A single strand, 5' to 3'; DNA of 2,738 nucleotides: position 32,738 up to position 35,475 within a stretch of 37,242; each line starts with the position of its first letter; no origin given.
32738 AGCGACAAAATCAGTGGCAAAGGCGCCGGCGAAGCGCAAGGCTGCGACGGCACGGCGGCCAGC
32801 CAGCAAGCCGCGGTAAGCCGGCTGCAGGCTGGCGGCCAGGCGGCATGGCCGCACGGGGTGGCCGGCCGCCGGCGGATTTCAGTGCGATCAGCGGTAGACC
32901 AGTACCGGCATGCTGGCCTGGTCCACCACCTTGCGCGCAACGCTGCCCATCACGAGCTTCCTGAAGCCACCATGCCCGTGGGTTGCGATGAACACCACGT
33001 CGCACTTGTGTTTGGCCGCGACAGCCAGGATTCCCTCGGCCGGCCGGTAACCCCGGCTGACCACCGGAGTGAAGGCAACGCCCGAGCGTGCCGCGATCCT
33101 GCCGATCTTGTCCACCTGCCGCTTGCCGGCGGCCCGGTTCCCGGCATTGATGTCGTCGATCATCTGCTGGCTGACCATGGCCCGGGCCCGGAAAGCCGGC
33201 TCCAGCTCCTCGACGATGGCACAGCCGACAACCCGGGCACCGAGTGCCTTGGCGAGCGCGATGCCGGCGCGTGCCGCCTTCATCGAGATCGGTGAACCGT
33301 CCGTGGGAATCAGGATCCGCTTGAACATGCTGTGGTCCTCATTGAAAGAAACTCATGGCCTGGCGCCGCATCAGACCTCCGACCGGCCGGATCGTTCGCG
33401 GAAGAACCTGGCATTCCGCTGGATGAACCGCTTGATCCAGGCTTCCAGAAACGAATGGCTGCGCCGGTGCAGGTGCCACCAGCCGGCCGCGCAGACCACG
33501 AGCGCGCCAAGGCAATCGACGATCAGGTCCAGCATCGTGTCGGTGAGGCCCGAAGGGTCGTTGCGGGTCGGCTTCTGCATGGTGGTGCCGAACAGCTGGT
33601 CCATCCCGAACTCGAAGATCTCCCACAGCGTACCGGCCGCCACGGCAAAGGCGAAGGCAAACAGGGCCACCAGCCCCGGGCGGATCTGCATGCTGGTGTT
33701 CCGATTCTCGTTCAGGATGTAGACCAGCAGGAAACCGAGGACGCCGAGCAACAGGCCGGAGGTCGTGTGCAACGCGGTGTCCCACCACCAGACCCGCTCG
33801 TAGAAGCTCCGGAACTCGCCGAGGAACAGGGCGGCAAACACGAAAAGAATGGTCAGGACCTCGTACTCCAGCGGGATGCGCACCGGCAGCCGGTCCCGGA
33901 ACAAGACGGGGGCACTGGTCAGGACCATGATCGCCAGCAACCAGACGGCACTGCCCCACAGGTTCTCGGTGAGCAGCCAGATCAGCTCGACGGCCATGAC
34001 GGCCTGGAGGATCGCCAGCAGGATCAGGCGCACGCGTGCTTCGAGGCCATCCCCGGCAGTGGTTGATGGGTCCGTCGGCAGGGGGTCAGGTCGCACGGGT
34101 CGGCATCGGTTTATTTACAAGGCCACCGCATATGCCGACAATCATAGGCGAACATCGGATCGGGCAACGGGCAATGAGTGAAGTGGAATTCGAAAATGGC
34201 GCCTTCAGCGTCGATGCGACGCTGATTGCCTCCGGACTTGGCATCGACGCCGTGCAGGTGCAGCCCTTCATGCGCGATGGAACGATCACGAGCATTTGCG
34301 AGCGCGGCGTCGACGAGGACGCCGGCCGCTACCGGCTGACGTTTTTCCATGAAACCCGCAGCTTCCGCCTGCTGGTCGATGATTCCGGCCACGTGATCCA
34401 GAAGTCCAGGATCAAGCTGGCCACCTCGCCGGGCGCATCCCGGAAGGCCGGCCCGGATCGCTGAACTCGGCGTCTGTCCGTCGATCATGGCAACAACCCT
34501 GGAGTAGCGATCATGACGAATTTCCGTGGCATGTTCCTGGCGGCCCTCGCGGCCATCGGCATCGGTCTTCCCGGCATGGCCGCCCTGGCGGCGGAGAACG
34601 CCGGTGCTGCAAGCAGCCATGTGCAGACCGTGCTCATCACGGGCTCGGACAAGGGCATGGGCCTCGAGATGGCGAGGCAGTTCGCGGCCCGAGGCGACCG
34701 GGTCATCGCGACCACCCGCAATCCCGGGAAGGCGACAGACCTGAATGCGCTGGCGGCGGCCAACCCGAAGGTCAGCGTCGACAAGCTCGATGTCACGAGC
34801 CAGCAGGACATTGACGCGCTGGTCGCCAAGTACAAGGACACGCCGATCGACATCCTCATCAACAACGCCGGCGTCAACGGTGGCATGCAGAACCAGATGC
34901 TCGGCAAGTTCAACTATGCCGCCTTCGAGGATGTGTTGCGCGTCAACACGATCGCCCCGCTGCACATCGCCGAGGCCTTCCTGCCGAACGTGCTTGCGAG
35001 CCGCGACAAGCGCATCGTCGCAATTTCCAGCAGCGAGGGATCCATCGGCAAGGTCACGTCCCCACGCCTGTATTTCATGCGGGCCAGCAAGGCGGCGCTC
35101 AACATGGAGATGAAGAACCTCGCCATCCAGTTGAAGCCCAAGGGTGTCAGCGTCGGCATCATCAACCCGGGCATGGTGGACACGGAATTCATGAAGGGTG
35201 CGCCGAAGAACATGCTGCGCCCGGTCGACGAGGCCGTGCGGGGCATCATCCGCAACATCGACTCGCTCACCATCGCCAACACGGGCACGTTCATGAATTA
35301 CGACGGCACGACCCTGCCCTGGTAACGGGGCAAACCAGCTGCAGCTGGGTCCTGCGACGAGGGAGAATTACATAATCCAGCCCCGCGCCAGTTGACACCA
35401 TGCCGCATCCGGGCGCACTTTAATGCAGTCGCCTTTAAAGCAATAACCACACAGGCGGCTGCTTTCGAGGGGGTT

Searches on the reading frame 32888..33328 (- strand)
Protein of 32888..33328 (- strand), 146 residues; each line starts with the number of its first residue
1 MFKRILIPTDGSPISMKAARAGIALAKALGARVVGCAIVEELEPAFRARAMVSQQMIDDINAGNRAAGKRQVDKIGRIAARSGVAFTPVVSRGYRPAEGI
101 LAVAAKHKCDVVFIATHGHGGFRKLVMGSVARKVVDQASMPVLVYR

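Call 16: search_protein_families(library=pfam, proteins=[window:32888-33328:-], max_evalue=0.001)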
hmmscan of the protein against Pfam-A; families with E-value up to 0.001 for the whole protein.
window:32888-33328:- (146 aa): 1 family
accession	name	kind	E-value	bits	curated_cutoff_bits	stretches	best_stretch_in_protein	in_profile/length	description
PF00582.32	Usp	-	1.1e-26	94.5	24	1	1-146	1-141/141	Universal stress protein family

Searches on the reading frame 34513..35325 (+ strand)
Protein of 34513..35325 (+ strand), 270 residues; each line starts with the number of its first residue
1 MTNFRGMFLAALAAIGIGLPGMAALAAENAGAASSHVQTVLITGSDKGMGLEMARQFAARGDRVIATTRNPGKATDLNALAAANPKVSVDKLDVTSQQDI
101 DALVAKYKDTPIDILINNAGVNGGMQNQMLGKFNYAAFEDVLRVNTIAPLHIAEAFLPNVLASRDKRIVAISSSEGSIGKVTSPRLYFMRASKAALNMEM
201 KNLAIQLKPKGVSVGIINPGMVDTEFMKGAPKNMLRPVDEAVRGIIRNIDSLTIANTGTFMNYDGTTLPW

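Call 16: search_protein_families(library=pfam, proteins=[window:34513-35325:+], max_evalue=0.001)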
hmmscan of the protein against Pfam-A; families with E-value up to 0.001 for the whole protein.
window:34513-35325:+ (270 aa): 5 families
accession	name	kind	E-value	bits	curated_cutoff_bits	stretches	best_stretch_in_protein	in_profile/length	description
PF00106.31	adh_short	-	9.2e-38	130.1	26.6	1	38-231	1-191/195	short chain dehydrogenase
PF13561.12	adh_short_C2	-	1.7e-30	106.8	27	1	46-262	5-217/236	Enoyl-(Acyl carrier protein) reductase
PF08659.16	KR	-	9.4e-11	42.4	22.6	1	39-180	2-143/180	KR domain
PF13460.12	NAD_binding_10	-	0.00041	20.7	27.2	1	48-174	5-99/184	NAD(P)H-binding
PF01370.27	Epimerase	-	0.00054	19.9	20.9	1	40-175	1-117/240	NAD dependent epimerase/dehydratase family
